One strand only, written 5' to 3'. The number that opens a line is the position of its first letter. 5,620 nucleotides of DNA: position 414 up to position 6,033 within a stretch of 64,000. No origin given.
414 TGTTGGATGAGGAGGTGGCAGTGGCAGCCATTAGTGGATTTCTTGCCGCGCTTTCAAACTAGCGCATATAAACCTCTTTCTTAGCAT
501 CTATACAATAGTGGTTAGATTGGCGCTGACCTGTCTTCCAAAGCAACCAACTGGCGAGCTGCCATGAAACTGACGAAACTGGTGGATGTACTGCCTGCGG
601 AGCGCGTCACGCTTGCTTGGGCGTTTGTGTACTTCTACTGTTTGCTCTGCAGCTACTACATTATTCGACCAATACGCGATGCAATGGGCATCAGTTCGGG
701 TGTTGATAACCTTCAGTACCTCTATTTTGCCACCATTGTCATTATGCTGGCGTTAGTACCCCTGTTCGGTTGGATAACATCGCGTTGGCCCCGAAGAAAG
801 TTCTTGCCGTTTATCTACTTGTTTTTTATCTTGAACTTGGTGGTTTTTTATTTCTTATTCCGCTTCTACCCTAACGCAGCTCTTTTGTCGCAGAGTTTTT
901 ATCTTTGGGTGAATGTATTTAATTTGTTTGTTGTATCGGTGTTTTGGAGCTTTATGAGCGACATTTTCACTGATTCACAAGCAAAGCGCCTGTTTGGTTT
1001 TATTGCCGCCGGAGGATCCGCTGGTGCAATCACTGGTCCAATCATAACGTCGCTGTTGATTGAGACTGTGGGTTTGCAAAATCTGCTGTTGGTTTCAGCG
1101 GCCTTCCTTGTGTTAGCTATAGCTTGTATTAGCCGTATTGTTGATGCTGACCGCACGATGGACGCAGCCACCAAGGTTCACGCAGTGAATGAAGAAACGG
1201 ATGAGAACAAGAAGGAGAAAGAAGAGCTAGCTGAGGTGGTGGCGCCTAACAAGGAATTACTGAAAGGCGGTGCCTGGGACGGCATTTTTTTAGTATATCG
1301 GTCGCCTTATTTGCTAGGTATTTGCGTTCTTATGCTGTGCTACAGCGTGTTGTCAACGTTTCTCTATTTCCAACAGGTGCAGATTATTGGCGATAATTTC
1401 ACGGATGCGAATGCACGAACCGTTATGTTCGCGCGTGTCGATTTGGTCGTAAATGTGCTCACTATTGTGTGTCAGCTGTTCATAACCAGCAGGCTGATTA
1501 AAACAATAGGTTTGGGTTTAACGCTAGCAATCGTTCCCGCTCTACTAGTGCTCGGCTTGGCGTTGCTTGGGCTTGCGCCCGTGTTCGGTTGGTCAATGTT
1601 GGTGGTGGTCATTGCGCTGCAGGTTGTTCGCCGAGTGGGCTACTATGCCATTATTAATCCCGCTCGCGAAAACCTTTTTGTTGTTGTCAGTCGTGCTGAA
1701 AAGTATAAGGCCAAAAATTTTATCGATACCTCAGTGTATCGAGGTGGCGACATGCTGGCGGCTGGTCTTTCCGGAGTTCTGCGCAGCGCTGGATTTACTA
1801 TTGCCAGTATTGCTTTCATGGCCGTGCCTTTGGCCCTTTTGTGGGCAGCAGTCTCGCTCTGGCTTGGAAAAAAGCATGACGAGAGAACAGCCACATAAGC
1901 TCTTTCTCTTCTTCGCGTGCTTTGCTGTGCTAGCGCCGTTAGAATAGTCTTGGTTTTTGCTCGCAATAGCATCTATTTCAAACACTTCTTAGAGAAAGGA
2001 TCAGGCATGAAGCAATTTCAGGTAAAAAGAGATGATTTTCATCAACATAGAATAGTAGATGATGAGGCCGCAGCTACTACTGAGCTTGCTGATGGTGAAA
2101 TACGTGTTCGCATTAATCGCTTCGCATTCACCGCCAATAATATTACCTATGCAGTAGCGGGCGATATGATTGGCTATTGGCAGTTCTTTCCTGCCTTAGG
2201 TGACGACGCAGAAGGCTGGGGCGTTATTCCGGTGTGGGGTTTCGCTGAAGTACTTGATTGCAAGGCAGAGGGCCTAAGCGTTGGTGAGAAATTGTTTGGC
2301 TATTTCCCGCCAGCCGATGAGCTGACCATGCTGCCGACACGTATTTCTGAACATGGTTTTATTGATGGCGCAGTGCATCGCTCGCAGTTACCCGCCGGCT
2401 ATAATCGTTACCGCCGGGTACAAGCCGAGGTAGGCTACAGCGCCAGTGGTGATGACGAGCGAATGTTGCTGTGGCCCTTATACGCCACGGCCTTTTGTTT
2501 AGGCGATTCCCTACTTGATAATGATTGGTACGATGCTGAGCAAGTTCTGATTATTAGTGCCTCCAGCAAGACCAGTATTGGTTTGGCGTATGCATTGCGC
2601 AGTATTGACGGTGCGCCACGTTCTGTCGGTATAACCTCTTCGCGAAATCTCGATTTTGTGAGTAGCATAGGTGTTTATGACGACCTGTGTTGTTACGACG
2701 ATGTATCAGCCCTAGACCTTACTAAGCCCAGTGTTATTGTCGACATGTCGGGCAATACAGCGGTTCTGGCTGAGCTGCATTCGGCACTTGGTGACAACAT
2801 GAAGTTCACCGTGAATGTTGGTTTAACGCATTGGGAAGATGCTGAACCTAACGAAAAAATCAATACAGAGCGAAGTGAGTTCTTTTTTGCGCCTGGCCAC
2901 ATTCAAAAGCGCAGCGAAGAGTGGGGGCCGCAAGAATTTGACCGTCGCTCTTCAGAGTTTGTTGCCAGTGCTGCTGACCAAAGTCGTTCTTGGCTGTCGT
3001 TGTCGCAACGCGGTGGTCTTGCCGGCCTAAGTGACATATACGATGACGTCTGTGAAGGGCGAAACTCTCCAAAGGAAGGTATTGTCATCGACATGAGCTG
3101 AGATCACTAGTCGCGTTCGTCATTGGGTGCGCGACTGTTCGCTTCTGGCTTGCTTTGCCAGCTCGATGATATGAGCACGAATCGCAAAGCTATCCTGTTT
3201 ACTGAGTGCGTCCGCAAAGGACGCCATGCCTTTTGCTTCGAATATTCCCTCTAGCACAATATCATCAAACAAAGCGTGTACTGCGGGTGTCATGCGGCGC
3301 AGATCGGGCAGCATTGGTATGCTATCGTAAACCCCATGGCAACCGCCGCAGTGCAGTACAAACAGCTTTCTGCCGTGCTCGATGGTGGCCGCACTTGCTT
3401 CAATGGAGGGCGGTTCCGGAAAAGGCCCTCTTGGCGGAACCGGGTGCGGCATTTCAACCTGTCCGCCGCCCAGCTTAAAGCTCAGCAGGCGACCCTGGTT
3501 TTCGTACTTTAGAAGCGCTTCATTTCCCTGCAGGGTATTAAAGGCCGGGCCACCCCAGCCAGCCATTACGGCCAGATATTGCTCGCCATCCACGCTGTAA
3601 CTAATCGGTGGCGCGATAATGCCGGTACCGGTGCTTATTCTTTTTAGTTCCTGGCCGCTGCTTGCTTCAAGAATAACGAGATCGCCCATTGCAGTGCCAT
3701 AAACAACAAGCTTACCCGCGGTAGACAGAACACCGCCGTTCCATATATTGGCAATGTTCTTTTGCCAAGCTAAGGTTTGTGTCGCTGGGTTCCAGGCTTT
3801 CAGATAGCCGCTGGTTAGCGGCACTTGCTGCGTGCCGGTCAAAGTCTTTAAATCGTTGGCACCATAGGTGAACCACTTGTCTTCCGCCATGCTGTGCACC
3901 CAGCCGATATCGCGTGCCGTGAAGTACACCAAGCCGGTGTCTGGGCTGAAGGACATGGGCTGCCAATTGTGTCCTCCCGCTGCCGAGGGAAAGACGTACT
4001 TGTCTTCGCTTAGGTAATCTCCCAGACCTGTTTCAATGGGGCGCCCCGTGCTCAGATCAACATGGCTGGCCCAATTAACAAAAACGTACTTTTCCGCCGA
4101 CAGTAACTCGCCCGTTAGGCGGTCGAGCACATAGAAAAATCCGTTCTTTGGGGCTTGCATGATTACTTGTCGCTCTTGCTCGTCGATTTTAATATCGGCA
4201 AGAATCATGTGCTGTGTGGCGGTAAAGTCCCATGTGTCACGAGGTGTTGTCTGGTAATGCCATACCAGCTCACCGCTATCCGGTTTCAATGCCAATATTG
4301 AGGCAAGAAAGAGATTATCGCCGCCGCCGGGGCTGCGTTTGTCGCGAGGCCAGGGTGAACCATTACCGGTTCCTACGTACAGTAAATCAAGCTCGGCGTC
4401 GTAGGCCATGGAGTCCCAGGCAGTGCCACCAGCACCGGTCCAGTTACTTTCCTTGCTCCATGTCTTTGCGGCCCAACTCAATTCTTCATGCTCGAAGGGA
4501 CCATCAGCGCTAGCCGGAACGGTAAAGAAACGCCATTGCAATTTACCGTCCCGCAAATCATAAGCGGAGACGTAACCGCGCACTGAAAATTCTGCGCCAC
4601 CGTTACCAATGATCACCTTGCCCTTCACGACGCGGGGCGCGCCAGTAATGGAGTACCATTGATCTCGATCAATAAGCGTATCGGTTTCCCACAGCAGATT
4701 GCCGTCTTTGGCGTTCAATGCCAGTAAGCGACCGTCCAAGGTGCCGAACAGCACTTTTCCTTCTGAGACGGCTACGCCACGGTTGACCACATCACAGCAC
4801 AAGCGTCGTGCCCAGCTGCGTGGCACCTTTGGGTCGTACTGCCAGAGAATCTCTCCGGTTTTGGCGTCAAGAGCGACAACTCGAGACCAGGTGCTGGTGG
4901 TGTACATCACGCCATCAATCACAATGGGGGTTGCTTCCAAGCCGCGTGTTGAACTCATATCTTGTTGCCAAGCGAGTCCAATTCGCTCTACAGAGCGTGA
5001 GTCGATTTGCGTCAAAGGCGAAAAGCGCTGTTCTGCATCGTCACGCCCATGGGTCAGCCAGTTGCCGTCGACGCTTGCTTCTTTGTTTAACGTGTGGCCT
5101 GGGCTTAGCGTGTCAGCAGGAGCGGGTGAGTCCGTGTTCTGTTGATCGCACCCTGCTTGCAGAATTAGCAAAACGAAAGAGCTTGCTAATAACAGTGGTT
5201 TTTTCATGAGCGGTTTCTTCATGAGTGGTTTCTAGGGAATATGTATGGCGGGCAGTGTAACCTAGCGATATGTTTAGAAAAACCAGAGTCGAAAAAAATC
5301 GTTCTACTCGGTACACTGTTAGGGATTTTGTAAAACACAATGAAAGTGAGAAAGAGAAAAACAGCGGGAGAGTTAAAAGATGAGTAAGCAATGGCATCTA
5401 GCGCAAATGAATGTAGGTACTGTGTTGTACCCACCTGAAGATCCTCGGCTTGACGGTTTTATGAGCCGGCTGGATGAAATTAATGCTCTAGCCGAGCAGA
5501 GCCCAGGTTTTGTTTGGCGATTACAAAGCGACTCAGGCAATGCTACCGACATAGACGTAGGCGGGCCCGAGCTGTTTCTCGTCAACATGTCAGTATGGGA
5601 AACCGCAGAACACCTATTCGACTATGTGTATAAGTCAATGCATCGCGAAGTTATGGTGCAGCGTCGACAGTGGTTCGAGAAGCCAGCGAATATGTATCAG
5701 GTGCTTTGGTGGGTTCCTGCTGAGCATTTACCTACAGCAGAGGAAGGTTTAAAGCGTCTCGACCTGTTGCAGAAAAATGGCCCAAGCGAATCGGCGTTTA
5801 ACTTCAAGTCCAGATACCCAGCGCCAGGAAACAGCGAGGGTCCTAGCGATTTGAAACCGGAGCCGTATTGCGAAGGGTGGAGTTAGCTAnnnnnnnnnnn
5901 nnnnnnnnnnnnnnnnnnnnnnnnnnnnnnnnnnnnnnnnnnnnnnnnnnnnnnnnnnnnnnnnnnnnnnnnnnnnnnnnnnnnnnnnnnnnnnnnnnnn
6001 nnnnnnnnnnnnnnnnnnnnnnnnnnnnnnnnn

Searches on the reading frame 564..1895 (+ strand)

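Call 84: search_protein_families(library=pfam, proteins=[window:564-1895:+])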
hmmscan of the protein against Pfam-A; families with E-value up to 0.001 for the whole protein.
window:564-1895:+ (444 aa): 2 families
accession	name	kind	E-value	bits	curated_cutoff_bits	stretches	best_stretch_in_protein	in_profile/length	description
PF07690.21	MFS_1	-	9.5e-16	58.1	33.4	2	129-350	108-303/347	Major Facilitator Superfamily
PF03219.20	TLC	-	3.9e-08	33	21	1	114-338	157-372/491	TLC ATP/ADP transporter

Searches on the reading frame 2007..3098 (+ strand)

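Call 84: search_protein_families(library=pfam, proteins=[window:2007-3098:+])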
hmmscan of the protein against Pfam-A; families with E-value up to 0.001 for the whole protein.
window:2007-3098:+ (364 aa): 1 family
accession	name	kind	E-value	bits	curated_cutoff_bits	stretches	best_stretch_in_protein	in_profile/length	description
PF11017.14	DUF2855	-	1.1e-96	325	30.9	1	39-352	1-333/335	Protein of unknown function (DUF2855)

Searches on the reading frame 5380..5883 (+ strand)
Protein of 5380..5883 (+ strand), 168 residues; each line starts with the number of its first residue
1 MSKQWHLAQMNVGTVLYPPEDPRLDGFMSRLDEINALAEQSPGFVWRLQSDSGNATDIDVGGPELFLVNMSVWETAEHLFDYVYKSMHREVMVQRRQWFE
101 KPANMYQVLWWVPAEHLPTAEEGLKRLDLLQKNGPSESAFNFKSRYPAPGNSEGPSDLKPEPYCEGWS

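Call 4: search_protein_families(library=ncbifam, proteins=[window:5380-5883:+])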
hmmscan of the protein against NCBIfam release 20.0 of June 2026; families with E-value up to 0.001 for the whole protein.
window:5380-5883:+ (168 aa): 0 families

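Call 5: search_protein_families(library=pfam, proteins=[window:5380-5883:+])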
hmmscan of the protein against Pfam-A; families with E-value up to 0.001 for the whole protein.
window:5380-5883:+ (168 aa): 1 family
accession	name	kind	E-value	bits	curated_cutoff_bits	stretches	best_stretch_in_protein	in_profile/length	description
PF11695.14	DUF3291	-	1.7e-53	180.5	23.5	1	7-144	1-138/139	Domain of unknown function (DUF3291)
